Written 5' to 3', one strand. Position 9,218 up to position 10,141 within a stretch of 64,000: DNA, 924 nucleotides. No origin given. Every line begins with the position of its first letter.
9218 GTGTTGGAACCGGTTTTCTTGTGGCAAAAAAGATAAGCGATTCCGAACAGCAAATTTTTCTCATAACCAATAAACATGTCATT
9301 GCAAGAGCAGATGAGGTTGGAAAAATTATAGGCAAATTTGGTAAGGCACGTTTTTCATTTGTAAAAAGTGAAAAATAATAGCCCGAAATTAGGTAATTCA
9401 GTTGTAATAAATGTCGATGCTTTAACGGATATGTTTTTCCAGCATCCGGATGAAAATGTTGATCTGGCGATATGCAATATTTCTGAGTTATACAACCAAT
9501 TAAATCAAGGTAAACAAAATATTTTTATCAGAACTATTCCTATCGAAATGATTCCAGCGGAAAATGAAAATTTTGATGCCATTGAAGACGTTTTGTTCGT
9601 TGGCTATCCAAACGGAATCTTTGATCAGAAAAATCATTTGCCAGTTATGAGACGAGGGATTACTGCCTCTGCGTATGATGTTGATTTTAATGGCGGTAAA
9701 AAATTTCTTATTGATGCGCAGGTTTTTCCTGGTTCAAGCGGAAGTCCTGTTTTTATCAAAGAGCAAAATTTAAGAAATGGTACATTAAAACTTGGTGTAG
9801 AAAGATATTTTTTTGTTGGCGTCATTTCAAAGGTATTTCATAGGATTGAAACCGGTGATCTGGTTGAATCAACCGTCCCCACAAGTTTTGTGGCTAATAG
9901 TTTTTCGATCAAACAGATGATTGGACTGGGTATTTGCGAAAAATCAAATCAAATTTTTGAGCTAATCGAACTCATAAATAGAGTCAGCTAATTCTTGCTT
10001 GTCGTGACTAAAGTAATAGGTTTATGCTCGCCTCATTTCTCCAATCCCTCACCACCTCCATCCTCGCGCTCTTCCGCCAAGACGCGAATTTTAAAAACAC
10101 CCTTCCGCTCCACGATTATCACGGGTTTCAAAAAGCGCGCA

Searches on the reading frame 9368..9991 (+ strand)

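Call 74: search_protein_families(library=pfam, proteins=[window:9368-9991:+], max_evalue=0.5)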
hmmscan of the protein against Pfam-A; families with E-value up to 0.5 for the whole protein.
window:9368-9991:+ (207 aa): 1 family
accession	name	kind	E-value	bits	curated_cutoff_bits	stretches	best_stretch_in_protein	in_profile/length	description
PF13365.12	Trypsin_2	-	1.9e-06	29.1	27.6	1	26-131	47-137/144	Trypsin-like peptidase domain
